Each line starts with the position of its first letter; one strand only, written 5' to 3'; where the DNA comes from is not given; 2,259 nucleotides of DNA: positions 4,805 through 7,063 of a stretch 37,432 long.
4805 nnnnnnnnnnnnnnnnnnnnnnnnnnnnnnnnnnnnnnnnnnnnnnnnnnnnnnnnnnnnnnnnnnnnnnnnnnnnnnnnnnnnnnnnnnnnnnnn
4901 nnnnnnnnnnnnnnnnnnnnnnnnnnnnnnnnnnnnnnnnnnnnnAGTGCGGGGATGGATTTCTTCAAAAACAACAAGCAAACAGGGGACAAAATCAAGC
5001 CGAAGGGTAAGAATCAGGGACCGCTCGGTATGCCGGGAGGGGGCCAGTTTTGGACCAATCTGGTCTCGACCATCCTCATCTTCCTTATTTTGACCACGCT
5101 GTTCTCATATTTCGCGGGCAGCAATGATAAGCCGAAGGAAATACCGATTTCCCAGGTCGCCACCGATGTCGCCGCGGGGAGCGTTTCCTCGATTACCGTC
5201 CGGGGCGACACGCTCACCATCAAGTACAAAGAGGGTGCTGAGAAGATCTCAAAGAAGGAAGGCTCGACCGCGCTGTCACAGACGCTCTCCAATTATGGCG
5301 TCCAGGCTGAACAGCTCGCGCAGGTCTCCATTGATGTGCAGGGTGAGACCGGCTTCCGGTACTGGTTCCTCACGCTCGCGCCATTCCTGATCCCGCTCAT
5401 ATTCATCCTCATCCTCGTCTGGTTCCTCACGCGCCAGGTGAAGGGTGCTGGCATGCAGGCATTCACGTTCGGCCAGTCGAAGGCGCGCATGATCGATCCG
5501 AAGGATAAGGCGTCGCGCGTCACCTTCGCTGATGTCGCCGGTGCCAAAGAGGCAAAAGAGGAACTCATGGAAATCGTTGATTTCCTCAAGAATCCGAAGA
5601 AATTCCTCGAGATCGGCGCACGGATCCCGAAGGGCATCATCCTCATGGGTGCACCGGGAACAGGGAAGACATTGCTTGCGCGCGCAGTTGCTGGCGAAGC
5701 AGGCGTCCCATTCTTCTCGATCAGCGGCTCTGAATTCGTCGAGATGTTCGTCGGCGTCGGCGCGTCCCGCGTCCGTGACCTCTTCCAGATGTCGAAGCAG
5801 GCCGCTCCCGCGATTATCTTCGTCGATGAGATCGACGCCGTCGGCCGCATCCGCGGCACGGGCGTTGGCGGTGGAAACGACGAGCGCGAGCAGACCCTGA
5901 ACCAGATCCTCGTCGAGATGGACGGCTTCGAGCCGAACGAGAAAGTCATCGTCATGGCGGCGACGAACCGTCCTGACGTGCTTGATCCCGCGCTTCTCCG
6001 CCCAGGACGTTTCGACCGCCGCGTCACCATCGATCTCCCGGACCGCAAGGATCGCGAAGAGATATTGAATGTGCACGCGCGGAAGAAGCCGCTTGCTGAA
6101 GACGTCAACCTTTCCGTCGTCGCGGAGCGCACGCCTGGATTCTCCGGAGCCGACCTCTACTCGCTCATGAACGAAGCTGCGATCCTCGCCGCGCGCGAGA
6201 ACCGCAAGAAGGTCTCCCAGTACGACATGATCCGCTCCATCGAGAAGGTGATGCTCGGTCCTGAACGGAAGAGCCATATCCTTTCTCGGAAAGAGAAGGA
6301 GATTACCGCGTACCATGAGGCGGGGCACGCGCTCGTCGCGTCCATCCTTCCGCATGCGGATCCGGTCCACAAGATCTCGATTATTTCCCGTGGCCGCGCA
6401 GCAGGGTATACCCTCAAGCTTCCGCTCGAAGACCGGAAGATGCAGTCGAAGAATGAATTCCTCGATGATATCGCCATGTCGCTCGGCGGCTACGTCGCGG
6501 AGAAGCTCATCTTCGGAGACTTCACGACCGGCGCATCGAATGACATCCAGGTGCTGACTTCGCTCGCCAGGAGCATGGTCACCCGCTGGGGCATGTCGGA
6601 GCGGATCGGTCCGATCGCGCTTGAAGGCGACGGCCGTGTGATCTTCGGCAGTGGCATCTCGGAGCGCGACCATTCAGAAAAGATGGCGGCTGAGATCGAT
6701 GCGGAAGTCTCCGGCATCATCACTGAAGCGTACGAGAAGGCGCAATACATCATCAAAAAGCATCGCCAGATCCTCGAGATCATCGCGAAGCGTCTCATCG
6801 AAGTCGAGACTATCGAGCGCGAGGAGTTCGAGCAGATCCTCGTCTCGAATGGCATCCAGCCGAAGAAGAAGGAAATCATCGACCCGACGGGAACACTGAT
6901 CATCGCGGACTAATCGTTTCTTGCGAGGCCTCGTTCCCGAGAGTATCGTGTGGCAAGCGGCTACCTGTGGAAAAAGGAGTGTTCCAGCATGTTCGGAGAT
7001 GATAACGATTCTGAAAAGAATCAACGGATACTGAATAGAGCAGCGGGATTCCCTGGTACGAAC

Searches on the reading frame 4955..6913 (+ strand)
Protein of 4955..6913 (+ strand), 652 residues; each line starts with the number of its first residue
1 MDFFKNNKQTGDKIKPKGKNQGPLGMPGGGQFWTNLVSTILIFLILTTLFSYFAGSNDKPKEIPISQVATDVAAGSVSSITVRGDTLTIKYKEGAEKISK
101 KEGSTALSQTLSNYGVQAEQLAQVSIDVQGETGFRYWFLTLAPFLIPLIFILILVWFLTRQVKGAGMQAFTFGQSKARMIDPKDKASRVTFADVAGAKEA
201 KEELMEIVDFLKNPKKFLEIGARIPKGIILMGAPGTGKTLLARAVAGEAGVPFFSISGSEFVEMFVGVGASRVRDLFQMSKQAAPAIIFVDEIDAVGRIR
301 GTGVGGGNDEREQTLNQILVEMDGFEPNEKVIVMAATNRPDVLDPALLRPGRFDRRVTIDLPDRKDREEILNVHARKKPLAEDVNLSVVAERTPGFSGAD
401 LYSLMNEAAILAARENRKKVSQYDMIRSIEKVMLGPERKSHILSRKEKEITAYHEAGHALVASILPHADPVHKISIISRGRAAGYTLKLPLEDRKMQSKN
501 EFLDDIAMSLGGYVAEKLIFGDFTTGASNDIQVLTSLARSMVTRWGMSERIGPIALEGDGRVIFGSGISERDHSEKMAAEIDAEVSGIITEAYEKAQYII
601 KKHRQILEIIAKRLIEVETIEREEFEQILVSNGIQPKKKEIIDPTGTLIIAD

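Call 17: search_protein_families(library=pfam, proteins=[window:4955-6913:+], max_evalue=0.001)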
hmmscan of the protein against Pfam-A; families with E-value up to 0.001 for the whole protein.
window:4955-6913:+ (652 aa): 7 families
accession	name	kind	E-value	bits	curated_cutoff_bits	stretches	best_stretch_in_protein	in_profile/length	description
PF01434.24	Peptidase_M41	-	7.6e-67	225.3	29.9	1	442-628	2-191/191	Peptidase family M41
PF00004.35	AAA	-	2.9e-43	147.9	21.2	1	228-360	1-130/131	ATPase family associated with various cellular activities (AAA)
PF17862.7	AAA_lid_3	-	9.3e-14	51.1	27.2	1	383-424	1-42/45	AAA+ lid domain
PF06480.20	FtsH_ext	-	3.7e-08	34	25.5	1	40-125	5-97/103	FtsH Extracellular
PF23902.1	AAA_lid_PRS2_C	-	2.6e-05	24.7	34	1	366-433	3-71/73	PRS2 AAA+ lid C-terminal domain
PF06068.19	TIP49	-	6.2e-05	22.8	23.8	1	194-262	26-89/347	TIP49 P-loop domain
PF20720.3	nSTAND3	-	0.00025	21.2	27.2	0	228-375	20-153/155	Novel STAND NTPase 3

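Call 19: find_related_loci(query=window:4955-6913:+, collection=genome_contigs, flank=1000)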
Query window:4955-6913:+ (652 aa) in genome_contigs; peptide patterns used: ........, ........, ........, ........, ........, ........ (x = any residue, [..] = any of these).
600 stretches matched a pattern (row limit reached: there are more); 598 encode a relative of the query (tblastn E <= 1e-3); the best 80 are kept; 80 distinct loci.
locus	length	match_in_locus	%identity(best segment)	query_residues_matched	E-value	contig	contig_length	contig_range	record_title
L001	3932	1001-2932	74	5-643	0e+0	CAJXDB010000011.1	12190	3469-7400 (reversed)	TPA_asm: uncultured bacterium isolate ERR599062_bin.104_MetaBAT_v2.12.1_MAG genome assembly, contig: NODE_4609_length_12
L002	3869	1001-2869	74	26-643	0e+0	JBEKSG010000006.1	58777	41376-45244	MAG: Minisyncoccia bacterium isolate SPRUCE 529 SPRUCE_529_6, whole genome shotgun sequence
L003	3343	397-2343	71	1-646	0e+0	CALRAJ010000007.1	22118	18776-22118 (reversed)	MAG: Candidatus Taylorbacteria bacterium isolate CH-Oct18-75 genome assembly, contig: CH-Oct18-C2606, whole genome shotg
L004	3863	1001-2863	70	26-642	0e+0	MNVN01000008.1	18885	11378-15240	MAG: Candidatus Nomurabacteria bacterium CG1_02_43_90 cg1_0.2_scaffold_2463_c, whole genome shotgun sequence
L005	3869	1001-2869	70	27-646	0e+0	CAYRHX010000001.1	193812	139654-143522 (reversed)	MAG TPA_asm: uncultured Candidatus Saccharibacteria bacterium isolate ERP113451_co3_61 genome assembly, contig: NODE_14_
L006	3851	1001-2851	70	29-643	0e+0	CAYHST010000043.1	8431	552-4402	MAG TPA_asm: uncultured Candidatus Saccharibacteria bacterium isolate ERP119705_co14_305 genome assembly, contig: NODE_1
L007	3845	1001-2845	68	26-639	0e+0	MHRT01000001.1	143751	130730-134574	MAG: Candidatus Taylorbacteria bacterium RIFCSPHIGHO2_12_FULL_45_16 rifcsphigho2_12_scaffold_125, whole genome shotgun s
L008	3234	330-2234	69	5-639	0e+0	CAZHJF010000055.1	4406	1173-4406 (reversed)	MAG TPA_asm: uncultured Candidatus Saccharibacteria bacterium isolate SRP286056_co1_564 genome assembly, contig: NODE_30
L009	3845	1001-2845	69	30-641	0e+0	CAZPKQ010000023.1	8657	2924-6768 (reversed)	MAG TPA_asm: uncultured Candidatus Saccharibacteria bacterium isolate SRP135725_co1_495 genome assembly, contig: NODE_11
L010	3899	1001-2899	68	3-638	0e+0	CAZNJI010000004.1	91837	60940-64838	MAG TPA_asm: uncultured Candidatus Saccharibacteria bacterium isolate SRP329715_co2_69 genome assembly, contig: NODE_516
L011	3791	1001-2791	72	46-639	0e+0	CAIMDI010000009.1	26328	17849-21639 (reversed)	Candidatus Taylorbacteria bacterium isolate KTt_bin-0984 genome assembly, contig: bin-0984:09/36, whole genome shotgun s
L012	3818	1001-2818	71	28-636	0e+0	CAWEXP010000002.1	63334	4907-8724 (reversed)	MAG: Candidatus Kaiserbacteria bacterium isolate MFD04780.bin.1.84 genome assembly, contig: contig_129502, whole genome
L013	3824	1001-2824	70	31-638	0e+0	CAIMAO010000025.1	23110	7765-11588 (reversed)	uncultured bacterium isolate AM-lipid-01-D8_bin-1576 genome assembly, contig: bin-1576:25/46, whole genome shotgun seque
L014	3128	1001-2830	67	32-640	0e+0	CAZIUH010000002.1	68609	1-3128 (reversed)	MAG TPA_asm: uncultured Candidatus Saccharibacteria bacterium isolate SRP178699_co1_126 genome assembly, contig: NODE_30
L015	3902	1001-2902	68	28-649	0e+0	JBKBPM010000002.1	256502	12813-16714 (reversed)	MAG: Candidatus Paceibacteria bacterium isolate 21H_026.bin.18 NODE_71_length_256502_cov_194.245927, whole genome shotgu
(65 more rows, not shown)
